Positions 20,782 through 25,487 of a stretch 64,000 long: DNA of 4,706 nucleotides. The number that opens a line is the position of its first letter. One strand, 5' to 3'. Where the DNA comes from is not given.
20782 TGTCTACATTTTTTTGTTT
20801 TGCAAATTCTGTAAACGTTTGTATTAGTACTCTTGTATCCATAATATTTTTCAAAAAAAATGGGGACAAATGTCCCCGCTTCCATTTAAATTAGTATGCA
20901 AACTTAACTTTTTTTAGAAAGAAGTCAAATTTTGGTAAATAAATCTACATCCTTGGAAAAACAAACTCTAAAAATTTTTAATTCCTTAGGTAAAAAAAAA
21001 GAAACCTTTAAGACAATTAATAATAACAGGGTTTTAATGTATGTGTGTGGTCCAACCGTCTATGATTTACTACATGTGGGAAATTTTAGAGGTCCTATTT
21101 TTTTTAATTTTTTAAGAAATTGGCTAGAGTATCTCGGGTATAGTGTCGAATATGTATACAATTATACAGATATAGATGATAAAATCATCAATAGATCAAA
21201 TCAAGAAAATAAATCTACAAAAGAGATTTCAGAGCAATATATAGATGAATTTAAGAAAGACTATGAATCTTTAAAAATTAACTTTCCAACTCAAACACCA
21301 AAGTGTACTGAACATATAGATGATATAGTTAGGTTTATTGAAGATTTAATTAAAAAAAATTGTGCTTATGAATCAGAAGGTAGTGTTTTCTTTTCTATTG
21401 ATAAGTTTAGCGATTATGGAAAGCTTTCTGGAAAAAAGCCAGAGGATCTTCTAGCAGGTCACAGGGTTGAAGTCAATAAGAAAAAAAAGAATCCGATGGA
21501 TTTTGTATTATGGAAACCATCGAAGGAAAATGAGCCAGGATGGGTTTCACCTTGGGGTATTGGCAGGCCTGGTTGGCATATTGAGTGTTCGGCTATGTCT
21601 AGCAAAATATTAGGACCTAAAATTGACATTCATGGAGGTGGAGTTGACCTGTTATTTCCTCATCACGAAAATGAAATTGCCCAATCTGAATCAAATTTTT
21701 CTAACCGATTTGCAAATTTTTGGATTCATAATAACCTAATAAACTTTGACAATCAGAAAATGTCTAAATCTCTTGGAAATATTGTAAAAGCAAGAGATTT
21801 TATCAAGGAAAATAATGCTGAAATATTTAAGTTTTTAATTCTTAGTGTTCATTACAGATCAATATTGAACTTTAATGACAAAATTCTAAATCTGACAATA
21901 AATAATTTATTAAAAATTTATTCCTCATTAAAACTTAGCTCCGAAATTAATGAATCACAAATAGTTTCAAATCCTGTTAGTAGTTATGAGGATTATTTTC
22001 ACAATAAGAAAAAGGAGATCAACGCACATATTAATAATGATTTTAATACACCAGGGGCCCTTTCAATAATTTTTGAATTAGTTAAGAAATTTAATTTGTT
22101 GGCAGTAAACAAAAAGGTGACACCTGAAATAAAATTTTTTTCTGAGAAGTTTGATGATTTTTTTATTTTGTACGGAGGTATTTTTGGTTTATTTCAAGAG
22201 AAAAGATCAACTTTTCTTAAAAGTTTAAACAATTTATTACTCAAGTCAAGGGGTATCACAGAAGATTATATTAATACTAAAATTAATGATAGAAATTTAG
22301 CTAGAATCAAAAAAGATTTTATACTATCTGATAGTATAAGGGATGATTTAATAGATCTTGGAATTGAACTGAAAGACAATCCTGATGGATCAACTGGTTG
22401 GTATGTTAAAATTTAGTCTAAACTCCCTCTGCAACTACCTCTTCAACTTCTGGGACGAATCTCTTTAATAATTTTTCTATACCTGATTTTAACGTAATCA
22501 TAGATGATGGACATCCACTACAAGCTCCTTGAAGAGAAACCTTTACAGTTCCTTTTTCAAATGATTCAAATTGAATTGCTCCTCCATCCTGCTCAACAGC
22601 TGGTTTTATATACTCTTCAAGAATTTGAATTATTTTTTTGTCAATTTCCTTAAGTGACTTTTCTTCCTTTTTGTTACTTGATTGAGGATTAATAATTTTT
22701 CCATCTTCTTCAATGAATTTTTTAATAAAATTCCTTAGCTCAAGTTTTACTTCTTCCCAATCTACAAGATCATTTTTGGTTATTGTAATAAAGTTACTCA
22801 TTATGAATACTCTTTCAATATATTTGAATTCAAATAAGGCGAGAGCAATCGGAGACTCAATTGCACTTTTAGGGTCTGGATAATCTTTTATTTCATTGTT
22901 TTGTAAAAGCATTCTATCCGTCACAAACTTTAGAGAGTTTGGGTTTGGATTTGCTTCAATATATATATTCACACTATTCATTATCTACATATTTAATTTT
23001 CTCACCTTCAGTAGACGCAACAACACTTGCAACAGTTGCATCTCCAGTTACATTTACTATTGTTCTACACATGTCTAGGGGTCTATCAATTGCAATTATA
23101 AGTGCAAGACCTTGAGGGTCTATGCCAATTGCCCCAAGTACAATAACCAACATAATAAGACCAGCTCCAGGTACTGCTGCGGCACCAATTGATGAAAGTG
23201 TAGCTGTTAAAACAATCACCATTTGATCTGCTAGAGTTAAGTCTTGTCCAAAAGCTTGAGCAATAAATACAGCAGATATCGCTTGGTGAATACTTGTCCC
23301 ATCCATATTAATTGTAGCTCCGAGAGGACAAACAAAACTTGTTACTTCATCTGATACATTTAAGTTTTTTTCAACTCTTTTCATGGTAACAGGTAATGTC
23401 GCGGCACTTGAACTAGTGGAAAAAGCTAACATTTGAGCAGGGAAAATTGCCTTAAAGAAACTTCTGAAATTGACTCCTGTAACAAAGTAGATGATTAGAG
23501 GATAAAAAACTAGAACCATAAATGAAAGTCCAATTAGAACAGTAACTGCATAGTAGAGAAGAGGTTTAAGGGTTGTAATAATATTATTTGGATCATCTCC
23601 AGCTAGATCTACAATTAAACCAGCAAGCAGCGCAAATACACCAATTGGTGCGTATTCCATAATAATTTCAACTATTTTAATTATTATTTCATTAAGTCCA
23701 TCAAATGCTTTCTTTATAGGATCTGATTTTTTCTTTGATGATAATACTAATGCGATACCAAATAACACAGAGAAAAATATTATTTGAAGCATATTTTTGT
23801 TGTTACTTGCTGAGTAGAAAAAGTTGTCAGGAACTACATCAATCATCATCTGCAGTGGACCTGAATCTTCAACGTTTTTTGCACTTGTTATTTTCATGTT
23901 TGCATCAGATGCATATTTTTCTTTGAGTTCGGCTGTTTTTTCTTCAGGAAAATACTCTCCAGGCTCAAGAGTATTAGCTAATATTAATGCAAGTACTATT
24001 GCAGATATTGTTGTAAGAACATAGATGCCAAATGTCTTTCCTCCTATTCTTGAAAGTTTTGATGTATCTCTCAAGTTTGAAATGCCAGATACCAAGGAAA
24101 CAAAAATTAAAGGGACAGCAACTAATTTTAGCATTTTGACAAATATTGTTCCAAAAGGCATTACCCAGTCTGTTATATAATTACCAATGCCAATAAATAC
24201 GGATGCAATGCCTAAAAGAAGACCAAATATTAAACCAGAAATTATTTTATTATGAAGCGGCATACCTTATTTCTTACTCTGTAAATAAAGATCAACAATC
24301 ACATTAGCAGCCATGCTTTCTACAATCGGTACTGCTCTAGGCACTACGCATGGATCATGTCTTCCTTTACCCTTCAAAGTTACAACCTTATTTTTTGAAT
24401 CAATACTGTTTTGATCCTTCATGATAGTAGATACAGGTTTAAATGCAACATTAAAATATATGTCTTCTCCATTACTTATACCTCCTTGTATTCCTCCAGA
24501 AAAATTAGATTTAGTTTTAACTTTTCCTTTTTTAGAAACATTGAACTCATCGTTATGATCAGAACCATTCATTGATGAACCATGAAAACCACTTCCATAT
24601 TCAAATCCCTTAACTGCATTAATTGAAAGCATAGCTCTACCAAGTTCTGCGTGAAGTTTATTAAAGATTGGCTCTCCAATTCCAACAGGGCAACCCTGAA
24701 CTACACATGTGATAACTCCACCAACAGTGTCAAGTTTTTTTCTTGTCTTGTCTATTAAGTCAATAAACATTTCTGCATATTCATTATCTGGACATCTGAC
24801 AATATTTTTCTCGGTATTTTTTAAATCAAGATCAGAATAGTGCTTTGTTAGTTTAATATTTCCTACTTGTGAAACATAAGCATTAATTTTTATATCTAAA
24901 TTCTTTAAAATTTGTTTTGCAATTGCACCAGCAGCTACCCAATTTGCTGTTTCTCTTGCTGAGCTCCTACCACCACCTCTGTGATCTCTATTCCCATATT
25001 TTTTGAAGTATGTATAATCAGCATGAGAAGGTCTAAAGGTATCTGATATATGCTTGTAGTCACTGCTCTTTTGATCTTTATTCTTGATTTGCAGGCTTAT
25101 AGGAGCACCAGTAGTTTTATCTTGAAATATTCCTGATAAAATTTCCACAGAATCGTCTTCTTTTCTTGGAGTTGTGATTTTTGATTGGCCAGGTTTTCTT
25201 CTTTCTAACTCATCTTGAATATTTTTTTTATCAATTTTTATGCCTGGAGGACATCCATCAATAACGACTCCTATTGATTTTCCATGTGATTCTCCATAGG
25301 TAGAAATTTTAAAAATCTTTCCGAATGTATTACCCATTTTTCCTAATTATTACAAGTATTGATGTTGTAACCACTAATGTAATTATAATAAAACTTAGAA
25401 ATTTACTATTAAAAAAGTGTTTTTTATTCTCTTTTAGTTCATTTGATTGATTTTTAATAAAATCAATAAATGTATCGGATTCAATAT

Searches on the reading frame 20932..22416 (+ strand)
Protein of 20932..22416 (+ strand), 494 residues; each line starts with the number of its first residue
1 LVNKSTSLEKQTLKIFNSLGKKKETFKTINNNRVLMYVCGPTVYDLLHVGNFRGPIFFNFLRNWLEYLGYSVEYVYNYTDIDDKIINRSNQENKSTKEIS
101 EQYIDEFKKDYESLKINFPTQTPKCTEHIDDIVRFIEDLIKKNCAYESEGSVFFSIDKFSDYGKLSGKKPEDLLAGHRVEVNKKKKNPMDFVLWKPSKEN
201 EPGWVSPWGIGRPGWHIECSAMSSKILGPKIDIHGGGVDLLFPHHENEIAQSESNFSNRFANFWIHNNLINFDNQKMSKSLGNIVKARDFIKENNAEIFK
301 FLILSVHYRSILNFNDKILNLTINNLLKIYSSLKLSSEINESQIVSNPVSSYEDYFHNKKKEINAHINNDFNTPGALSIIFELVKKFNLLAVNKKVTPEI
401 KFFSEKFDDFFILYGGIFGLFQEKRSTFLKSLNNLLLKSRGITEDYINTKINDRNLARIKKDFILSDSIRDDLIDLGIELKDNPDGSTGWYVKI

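Call 56: search_protein_families(library=pfam, proteins=[window:20932-22416:+], max_evalue=0.00001)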
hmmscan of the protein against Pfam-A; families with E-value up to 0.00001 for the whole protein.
window:20932-22416:+ (494 aa): 3 families
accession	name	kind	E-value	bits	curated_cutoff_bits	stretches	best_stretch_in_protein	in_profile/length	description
PF01406.26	tRNA-synt_1e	-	1.2e-122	409.4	27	1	26-321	2-298/301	tRNA synthetases class I (C) catalytic domain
PF09190.17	DALR_2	-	4.2e-08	34.1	22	1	365-422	4-57/57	DALR domain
PF09334.17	tRNA-synt_1g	-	1.6e-07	30.8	20.1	0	267-322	318-374/391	tRNA synthetases class I (M)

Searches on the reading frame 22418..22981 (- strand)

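Call 56: search_protein_families(library=pfam, proteins=[window:22418-22981:-], max_evalue=0.00001)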
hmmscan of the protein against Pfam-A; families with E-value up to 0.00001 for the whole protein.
window:22418-22981:- (187 aa): 2 families
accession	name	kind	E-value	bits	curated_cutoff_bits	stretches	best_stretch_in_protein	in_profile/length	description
PF08712.16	Nfu_N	-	2e-26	92.3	27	1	6-92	1-87/88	Scaffold protein Nfu/NifU N terminal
PF01106.22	NifU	-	6.8e-26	90.6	27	1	118-183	2-67/67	NifU-like domain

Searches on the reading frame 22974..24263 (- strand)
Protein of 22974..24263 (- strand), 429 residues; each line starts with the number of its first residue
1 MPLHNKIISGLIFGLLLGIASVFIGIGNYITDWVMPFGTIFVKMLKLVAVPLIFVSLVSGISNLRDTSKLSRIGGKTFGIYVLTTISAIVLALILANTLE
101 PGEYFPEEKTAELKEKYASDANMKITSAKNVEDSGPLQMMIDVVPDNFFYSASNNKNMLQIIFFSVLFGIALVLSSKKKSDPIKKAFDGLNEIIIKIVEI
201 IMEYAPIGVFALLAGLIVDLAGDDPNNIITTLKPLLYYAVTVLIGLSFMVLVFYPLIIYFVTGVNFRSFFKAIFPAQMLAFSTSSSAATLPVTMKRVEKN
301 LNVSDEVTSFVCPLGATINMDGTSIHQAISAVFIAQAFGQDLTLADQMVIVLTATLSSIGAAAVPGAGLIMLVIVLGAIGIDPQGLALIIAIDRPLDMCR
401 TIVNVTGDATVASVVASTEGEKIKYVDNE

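Call 56: search_protein_families(library=pfam, proteins=[window:22974-24263:-], max_evalue=0.00001)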
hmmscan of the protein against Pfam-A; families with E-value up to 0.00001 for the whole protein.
window:22974-24263:- (429 aa): 1 family
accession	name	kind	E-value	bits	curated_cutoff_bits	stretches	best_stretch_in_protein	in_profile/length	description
PF00375.23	SDF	-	1.9e-124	416.1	27.9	1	3-417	1-386/387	Sodium:dicarboxylate symporter family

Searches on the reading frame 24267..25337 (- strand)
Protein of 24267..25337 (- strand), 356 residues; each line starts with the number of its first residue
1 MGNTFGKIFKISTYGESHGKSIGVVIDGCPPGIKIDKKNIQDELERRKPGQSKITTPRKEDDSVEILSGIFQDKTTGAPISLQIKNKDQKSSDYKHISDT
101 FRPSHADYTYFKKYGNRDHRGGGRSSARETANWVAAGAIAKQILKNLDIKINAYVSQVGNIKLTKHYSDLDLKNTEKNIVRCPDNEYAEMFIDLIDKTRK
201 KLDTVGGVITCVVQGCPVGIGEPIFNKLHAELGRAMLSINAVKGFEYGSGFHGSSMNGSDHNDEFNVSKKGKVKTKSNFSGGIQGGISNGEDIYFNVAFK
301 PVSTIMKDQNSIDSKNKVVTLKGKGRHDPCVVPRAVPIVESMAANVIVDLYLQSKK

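Call 56: search_protein_families(library=pfam, proteins=[window:24267-25337:-], max_evalue=0.00001)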
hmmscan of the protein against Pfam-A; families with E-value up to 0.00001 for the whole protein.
window:24267-25337:- (356 aa): 1 family
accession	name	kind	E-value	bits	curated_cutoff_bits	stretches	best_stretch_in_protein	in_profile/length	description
PF01264.26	Chorismate_synt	-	7.3e-144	478.9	27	1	9-352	1-327/327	Chorismate synthase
